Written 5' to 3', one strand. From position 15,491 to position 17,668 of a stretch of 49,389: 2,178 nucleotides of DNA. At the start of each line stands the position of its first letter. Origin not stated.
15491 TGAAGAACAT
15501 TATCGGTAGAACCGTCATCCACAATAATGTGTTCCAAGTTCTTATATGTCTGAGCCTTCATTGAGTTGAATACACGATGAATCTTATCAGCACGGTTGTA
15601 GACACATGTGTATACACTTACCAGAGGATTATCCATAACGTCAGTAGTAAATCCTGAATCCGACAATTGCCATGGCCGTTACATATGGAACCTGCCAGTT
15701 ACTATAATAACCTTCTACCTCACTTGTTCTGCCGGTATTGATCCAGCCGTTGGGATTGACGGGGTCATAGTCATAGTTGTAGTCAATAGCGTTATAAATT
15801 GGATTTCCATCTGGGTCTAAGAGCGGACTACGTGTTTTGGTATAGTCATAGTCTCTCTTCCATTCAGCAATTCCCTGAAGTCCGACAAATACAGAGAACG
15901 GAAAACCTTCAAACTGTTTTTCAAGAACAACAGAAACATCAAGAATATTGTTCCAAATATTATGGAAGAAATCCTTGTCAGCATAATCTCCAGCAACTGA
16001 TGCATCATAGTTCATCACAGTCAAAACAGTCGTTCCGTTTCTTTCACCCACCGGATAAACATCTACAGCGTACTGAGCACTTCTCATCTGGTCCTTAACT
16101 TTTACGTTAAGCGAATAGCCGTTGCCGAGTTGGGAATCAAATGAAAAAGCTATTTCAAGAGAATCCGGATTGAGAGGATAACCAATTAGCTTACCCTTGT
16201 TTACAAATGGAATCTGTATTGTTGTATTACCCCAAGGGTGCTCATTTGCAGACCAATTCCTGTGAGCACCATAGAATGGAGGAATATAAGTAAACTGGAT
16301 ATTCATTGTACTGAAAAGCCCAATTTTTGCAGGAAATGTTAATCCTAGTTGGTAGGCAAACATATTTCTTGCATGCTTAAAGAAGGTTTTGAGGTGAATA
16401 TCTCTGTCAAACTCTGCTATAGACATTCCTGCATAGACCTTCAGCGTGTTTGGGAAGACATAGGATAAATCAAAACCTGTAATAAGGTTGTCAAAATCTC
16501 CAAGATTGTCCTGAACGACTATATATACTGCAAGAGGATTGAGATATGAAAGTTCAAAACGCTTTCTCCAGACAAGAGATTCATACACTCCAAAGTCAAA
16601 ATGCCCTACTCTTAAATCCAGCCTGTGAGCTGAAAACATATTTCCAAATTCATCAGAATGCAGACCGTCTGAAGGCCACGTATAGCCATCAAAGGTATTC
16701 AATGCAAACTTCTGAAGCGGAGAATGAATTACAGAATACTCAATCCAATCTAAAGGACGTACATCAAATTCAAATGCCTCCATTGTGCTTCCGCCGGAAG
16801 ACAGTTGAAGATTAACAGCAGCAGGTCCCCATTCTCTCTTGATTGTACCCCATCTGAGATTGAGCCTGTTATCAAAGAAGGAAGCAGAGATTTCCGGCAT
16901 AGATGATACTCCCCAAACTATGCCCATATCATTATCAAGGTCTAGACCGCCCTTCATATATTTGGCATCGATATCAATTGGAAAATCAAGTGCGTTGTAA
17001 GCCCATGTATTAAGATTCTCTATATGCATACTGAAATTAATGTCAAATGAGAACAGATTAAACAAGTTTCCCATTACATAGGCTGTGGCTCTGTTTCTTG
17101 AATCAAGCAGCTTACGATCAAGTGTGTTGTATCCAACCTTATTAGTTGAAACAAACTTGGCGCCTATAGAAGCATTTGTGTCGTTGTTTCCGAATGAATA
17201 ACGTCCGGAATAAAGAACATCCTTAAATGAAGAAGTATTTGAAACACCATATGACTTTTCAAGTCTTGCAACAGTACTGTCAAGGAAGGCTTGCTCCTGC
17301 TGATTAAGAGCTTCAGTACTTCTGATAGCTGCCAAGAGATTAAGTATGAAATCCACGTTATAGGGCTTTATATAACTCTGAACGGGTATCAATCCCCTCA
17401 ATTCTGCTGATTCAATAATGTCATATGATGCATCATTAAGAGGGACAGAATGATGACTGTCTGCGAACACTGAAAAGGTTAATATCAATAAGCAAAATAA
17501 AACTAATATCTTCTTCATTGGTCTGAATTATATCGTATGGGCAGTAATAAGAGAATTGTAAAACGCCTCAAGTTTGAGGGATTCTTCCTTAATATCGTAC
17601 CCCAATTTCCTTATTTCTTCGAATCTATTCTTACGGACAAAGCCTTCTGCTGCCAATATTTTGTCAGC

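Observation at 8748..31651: Wzx/Wzy-type glycan locus without Wza/Wzc/Wzz but with four embedded predicted outer-membrane proteins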

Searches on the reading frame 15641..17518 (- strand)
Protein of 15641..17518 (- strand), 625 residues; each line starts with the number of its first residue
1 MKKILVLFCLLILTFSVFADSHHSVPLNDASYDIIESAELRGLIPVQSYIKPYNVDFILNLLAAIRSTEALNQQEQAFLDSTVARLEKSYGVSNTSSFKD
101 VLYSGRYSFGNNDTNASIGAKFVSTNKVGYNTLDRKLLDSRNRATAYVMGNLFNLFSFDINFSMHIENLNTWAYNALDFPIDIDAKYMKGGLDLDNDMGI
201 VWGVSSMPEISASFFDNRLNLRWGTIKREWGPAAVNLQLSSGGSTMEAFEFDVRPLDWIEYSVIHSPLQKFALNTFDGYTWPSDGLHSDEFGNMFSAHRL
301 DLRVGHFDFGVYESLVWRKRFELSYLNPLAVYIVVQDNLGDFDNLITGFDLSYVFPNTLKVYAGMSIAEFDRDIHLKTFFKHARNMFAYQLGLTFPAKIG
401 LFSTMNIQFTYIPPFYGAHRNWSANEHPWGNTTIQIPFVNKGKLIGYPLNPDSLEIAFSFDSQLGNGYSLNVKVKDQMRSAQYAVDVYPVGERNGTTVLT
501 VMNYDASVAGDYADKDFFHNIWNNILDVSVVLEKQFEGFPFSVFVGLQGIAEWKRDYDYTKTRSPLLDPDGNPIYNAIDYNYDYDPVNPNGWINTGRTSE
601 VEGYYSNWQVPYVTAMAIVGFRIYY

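Call 4: search_protein_families(library=pfam, proteins=[window:15641-17518:-], max_evalue=0.01)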
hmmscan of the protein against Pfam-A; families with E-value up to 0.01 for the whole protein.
window:15641-17518:- (625 aa): 0 families

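Call 6: search_protein_families(library=pfam, proteins=[window:15641-17518:-], max_evalue=10)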
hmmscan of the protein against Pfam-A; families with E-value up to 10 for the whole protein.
window:15641-17518:- (625 aa): 1 family
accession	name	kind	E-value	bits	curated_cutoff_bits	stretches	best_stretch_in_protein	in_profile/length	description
PF11606.14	AlcCBM31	-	0.023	15.3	25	1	459-486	55-82/93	Family 31 carbohydrate binding protein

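Call 7: search_protein_families(library=ncbifam, proteins=[window:15641-17518:-], max_evalue=1)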
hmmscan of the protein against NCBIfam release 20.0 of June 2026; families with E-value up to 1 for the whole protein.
window:15641-17518:- (625 aa): 0 families

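Call 10: find_homologous_proteins(query=window:15641-17518:-)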
Query window:15641-17518:- (625 aa): 179 proteins with E <= 0.001 among 8000 candidates; the best 120 are listed.
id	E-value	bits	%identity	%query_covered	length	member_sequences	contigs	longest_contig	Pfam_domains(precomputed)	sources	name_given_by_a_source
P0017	0.0e+0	1321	90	100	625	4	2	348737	-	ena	-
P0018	0.0e+0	1060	82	91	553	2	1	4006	-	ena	-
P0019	5.4e-171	588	45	100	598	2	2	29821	-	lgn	-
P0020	1.2e-168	581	45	100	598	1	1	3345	-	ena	-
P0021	1.4e-162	561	44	100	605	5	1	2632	-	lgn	-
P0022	1.4e-162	561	43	100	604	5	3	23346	-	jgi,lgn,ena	-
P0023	1.9e-158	547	42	100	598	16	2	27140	-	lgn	-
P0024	6.4e-132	459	39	100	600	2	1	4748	-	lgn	-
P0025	3.6e-129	450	37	97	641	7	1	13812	-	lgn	-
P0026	7.8e-129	449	39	100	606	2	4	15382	-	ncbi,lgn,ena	-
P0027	3.8e-127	444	38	100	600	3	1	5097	-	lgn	-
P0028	4.4e-127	443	38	100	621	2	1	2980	-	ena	-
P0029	8.8e-123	429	39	100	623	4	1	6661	-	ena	-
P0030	1.0e-122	429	37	100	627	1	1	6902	-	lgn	-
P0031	3.8e-121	424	37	100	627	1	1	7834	-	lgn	-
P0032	2.6e-120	421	40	89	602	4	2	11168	PF14052.13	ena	-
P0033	2.9e-120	421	39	92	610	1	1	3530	PF14052.13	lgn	-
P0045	3.4e-115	404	37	100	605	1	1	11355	PF14052.13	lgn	-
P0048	1.3e-114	402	37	96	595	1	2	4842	PF14052.13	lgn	-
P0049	2.9e-114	401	39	90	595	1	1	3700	PF14052.13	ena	-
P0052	6.9e-114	400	38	92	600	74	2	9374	PF14052.13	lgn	-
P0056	3.1e-113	398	38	89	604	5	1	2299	PF14052.13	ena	-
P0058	9.8e-113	396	39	89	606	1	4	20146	PF14052.13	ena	-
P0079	1.7e-110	389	39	89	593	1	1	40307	PF14052.13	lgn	-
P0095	2.0e-109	385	35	95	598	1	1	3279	PF14052.13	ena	-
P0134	1.7e-102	362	36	95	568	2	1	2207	PF14052.13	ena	-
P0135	4.2e-102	361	36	89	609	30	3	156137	PF14052.13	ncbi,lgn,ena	-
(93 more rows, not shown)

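Call 13: search_solved_structures(query=A1, max_evalue=10, show_alignments=1)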
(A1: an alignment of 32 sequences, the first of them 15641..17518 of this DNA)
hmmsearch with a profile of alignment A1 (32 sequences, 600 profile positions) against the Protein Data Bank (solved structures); distinct sequences matched with E-value up to 10: 0.

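Call 22: search_protein_families(library=pfam, alignment_id=A1, max_evalue=0.01)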
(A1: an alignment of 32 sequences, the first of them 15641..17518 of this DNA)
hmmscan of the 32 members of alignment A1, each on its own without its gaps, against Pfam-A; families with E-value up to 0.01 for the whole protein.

A. member 1, window:15641-17518:- (625 aa): 0 families

B. families by the number of members that match (of 32 scanned): 2 families
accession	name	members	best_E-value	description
PF14052.12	Caps_assemb_Wzi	10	1.8e-07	Capsule assembly protein Wzi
PF17561.7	TssO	1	0.0085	Type VI secretion system, TssO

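Call 39: find_related_loci(query=A1, collection=genome_contigs, flank=10000)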
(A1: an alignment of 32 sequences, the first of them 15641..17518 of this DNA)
Query A1 (625 aa) in genome_contigs; peptide patterns used: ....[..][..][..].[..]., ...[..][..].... (x = any residue, [..] = any of these).
50 stretches matched a pattern; 34 encode a relative of the query (tblastn E <= 1e-3); 34 distinct loci.
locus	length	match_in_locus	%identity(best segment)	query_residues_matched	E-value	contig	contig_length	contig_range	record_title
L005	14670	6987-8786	39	1-625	3e-141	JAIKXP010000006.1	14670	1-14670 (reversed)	MAG: Sphaerochaetaceae bacterium isolate RUI458 k141_10502381_flag=0_multi=39.5627_len=14670, whole genome shotgun seque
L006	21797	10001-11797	39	1-624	6e-137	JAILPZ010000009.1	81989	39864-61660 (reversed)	MAG: Sphaerochaetaceae bacterium isolate RUI345 k141_3892980_flag=0_multi=96.9883_len=81989, whole genome shotgun sequen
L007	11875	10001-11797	37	1-624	5e-135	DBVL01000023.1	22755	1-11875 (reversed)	MAG TPA_asm: Spirochaetales bacterium UBA1265 UBA1265_contig_520604, whole genome shotgun sequence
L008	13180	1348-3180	37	12-592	7e-130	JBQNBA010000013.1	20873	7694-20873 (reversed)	MAG: Sphaerochaetaceae bacterium isolate A30_bin.25 NODE_943_length_20873_cov_4.657940, whole genome shotgun sequence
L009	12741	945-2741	36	4-625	4e-124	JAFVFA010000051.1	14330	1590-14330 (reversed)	MAG: Spirochaetales bacterium isolate RGIG5111 Roe_deer_Rumen.Co__c277809, whole genome shotgun sequence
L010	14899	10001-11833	36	1-595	3e-122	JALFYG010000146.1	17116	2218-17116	MAG: Spirochaetales bacterium isolate SUG1121 k141_65273, whole genome shotgun sequence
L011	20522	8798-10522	38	1-573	8e-122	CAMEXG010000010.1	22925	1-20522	MAG: uncultured Spirochaetales bacterium isolate SRR15057923_bin.2_metaWRAP_v1.3_MAG genome assembly, contig: ERZ1040738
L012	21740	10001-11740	37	16-625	9e-121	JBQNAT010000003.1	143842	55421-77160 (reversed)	MAG: Sphaerochaeta sp. isolate A27_bin.33 NODE_32_length_143842_cov_8.230834, whole genome shotgun sequence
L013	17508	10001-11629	38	21-561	6e-120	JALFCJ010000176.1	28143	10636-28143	MAG: Spirochaetales bacterium isolate SUG552 k141_363565, whole genome shotgun sequence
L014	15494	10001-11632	36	1-557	5e-117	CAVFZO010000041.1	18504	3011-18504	Clostridium sp. AM49-4BH isolate H07615-L1_cleanbin_000046 genome assembly, contig: Spades_H07615-L1_contig_2290, whole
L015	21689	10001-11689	37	1-558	4e-117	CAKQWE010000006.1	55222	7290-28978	MAG: uncultured Spirochaetales bacterium isolate REFINED_METABAT215_TOP10_CONTIGS_1500_ASSEMBLY_K77_MERGED__Hadza_MoBio_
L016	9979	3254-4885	35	1-557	3e-116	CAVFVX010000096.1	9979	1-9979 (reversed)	Acutalibacteraceae bacterium isolate H07613-L1_cleanbin_000020 genome assembly, contig: Spades_H07613-L1_contig_2781, wh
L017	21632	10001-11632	36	1-557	8e-116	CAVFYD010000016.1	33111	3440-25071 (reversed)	Sphaerochaetaceae bacterium isolate H07626-L1_cleanbin_000026 genome assembly, contig: Spades_H07626-L1_contig_615, whol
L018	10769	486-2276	35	2-595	6e-114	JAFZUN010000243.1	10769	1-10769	MAG: Spirochaetales bacterium isolate RGIG8110 Water_buffalos_Rumen-3__c1342206, whole genome shotgun sequence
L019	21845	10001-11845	35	2-625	4e-112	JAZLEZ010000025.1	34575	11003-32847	MAG: Sphaerochaetaceae bacterium isolate T1900045006_TA20190068.MAGScoT_cleanbin_000048 SGB_4366_k141_717049, whole geno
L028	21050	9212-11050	35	1-625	1e-104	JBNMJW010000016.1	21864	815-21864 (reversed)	MAG: Candidatus Ornithospirochaeta sp. isolate CM_BacOrn1822.59 k141_503215_length_21864_cov_10.9957, whole genome shotg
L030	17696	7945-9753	36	2-625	5e-104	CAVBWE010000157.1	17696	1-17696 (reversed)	Sphaerochaetaceae bacterium isolate H07602-L1_cleanbin_000048 genome assembly, contig: Spades_H07602-L1_contig_1612, who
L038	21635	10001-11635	35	1-560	3e-110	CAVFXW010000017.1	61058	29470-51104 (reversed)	Clostridium sp. CAG:452 isolate H07606-L1_cleanbin_000030 genome assembly, contig: Spades_H07606-L1_contig_279, whole ge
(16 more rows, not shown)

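Call 47: search_protein_families(library=pfam, proteins=[L006:13999-15621:-, L006:15674-16489:+, L019:14184-15767:+, L019:2924-3769:+, L019:3779-4870:+, L019:325-1173:+, L030:4408-5436:+, L030:26-1015:+, L006:7004-8197:+, L006:5153-6061:+], max_evalue=0.001)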
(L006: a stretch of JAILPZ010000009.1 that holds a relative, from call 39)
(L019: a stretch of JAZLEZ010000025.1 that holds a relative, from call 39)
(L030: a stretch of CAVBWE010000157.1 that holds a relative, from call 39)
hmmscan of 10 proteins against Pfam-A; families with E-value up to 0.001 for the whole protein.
L006:13999-15621:- (540 aa): 2 families
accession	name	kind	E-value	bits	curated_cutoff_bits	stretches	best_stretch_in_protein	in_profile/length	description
PF04055.27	Radical_SAM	-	2.1e-25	90.2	29.5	1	183-343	2-166/166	Radical SAM superfamily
PF02310.24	B12-binding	-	1.4e-11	44.7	32.1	1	28-137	14-120/121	B12 binding domain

L006:15674-16489:+ (271 aa): 4 families
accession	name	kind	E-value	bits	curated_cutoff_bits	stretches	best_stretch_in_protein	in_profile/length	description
PF08282.18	Hydrolase_3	-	7.4e-61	206.5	20.9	1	6-262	1-255/255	haloacid dehalogenase-like hydrolase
PF05116.19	S6PP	-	3.3e-12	47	20.3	1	171-254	144-225/247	Sucrose-6F-phosphate phosphohydrolase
PF00702.32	Hydrolase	-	7.3e-07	30.2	26.4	0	199-230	160-191/191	haloacid dehalogenase-like hydrolase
PF12710.13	HAD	-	1.3e-06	29.4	27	0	189-227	145-189/189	haloacid dehalogenase-like hydrolase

L019:14184-15767:+ (527 aa): 2 families
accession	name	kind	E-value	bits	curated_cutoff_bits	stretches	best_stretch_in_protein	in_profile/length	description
PF04055.27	Radical_SAM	-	8.3e-23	81.8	29.5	1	167-327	2-166/166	Radical SAM superfamily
PF02310.24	B12-binding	-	3.2e-08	33.9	32.1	1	56-121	46-115/121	B12 binding domain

L019:2924-3769:+ (281 aa): 1 family
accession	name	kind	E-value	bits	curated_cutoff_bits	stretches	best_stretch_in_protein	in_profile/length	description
PF04991.19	LicD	-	7.6e-38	131.3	22.6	1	30-256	1-226/227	LicD family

L019:3779-4870:+ (363 aa): 5 families
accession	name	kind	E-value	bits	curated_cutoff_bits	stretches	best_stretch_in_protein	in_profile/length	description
PF13692.12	Glyco_trans_1_4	-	5.6e-21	75.7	27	1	188-319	4-139/142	Glycosyl transferases group 1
PF00534.26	Glycos_transf_1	-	1.1e-18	67.8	26.4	1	183-331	13-166/172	Glycosyl transferases group 1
PF13477.12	Glyco_trans_4_2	-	1.5e-09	38.6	23.4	1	3-145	1-139/139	Glycosyl transferase 4-like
PF13579.12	Glyco_trans_4_4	-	2.7e-07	31.5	29.7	1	20-166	9-156/158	Glycosyl transferase 4-like domain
PF13439.12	Glyco_transf_4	-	5.4e-07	30.2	28.5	1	20-173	10-169/170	Glycosyltransferase Family 4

L019:325-1173:+ (282 aa): 1 family
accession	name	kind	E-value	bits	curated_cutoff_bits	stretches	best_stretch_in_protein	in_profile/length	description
PF04991.19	LicD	-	3.4e-24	86.6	22.6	1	41-251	3-227/227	LicD family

L030:4408-5436:+ (342 aa): 0 families

L030:26-1015:+ (329 aa): 6 families
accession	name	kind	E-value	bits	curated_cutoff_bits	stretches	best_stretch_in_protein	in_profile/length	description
PF01050.24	MannoseP_isomer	-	9.8e-13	48.8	23.6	1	222-319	12-111/116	Mannose-6-phosphate isomerase C-terminal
PF00483.29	NTP_transferase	-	3.1e-12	47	21.2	1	10-153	110-239/245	Nucleotidyl transferase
PF07883.17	Cupin_2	-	3e-11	43.3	27.2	1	243-304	3-65/70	Cupin domain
PF12973.13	Cupin_7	-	0.00014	22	27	1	229-309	22-100/105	ChrR Cupin-like domain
PF02311.25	AraC_binding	-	0.00026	21.2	21.1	1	247-301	12-65/135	AraC-like ligand binding domain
PF00190.28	Cupin_1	-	0.00056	20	22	1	229-301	25-103/151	Cupin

L006:7004-8197:+ (397 aa): 1 family
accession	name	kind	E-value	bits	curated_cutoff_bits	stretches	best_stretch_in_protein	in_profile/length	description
PF01594.21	AI-2E_transport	-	2.8e-49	168.5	34.3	1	25-345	3-325/327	AI-2E family transporter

L006:5153-6061:+ (302 aa): 2 families
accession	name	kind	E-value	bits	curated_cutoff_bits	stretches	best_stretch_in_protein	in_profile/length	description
PF01569.27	PAP2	-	1.4e-22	80.3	27.2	1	53-163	4-123/130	PAP2 superfamily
PF14378.12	PAP2_3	-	2.2e-05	24.8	27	1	87-154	117-184/190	PAP2 superfamily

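Call 80: search_protein_families(library=pfam, proteins=[L028:870-2066:+, L028:2059-3510:+, L028:5656-6672:+, L028:16748-18436:+, L013:2083-3504:-, L013:5836-7425:+, L038:6905-7981:+, L038:7993-9867:+, L038:15369-16907:+, L038:16920-17864:+], max_evalue=0.001)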
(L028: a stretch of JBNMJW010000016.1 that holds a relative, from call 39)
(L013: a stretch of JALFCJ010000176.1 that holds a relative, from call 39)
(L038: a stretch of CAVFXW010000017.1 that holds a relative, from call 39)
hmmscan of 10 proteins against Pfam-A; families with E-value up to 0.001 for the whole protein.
L028:870-2066:+ (398 aa): 2 families
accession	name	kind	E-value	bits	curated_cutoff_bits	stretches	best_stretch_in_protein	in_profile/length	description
PF13692.12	Glyco_trans_1_4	-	1.5e-11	45.2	27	1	227-345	3-129/142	Glycosyl transferases group 1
PF00534.26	Glycos_transf_1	-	1.6e-10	41.2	26.4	1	216-347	6-148/172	Glycosyl transferases group 1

L028:2059-3510:+ (483 aa): 2 families
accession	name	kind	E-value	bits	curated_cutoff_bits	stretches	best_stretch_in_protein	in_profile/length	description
PF01943.22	Polysacc_synt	-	4.5e-30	105.4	28.2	1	6-270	2-272/274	Polysaccharide biosynthesis protein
PF03023.19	MurJ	-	1.5e-13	50.6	27.4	1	123-435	112-431/451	Lipid II flippase MurJ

L028:5656-6672:+ (338 aa): 0 families

L028:16748-18436:+ (562 aa): 2 families
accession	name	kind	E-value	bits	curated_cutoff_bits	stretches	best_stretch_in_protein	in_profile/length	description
PF09820.16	AAA-ATPase_like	-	3.5e-43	148.2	26.1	1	8-232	1-201/201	Predicted AAA-ATPase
PF08011.17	PDDEXK_9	-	9.8e-18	64.5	25.5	1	457-556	2-104/105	PD-(D/E)XK nuclease superfamily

L013:2083-3504:- (473 aa): 3 families
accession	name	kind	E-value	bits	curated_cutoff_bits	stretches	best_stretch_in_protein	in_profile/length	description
PF01943.22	Polysacc_synt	-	4.1e-19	69.5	28.2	1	6-261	2-263/274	Polysaccharide biosynthesis protein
PF13440.11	Polysacc_synt_3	-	1.2e-10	41.6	23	1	30-320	2-291/293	Polysaccharide biosynthesis protein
PF03023.19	MurJ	-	7.1e-05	22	27.4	1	203-434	194-436/451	Lipid II flippase MurJ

L013:5836-7425:+ (529 aa): 1 family
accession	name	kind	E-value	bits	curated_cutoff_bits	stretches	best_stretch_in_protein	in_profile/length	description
PF04932.20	Wzy_C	-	1.2e-10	41.8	31.7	1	275-451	2-146/149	O-Antigen ligase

L038:6905-7981:+ (358 aa): 6 families
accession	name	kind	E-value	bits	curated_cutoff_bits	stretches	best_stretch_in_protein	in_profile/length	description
PF13692.12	Glyco_trans_1_4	-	1.4e-23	84.1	27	1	189-321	4-140/142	Glycosyl transferases group 1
PF00534.26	Glycos_transf_1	-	1.5e-23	83.7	26.4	1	188-337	17-171/172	Glycosyl transferases group 1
PF13477.12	Glyco_trans_4_2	-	6.8e-11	42.9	23.4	1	3-146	2-139/139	Glycosyl transferase 4-like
PF13439.12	Glyco_transf_4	-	8.1e-09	36.2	28.5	1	19-167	10-163/170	Glycosyltransferase Family 4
PF13524.12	Glyco_trans_1_2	-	6.7e-07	29.8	25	1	211-346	12-136/144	Glycosyl transferase-like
PF13579.12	Glyco_trans_4_4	-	3.8e-06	27.8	29.7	1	19-167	9-156/158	Glycosyl transferase 4-like domain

L038:7993-9867:+ (624 aa): 4 families
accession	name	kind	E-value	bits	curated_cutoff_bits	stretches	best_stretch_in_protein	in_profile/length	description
PF00733.27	Asn_synthase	-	6.6e-84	283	21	1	244-619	1-353/354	Asparagine synthase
PF13537.11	GATase_7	-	3e-42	143.9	25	1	51-168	2-122/123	Glutamine amidotransferase domain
PF13522.11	GATase_6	-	7.7e-35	120.2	27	1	35-163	1-130/130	Glutamine amidotransferase domain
PF12481.13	DUF3700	-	6.6e-05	22.9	27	1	118-168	126-176/228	Aluminium induced protein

L038:15369-16907:+ (512 aa): 1 family
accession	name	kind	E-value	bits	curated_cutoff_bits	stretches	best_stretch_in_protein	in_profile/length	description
PF14264.12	Glucos_trans_II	-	6.3e-36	124.5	30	1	37-348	2-317/317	Glucosyl transferase GtrII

L038:16920-17864:+ (314 aa): 3 families
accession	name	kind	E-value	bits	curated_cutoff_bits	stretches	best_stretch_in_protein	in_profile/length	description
PF00535.33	Glycos_transf_2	-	2.2e-33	116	23.3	1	4-167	1-166/168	Glycosyl transferase family 2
PF13641.12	Glyco_tranf_2_3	-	1.8e-11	45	27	1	3-140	3-142/230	Glycosyltransferase like family 2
PF10111.15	Glyco_tranf_2_2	-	5.4e-08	33.1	27.3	1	31-109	27-106/276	Glycosyltransferase like family 2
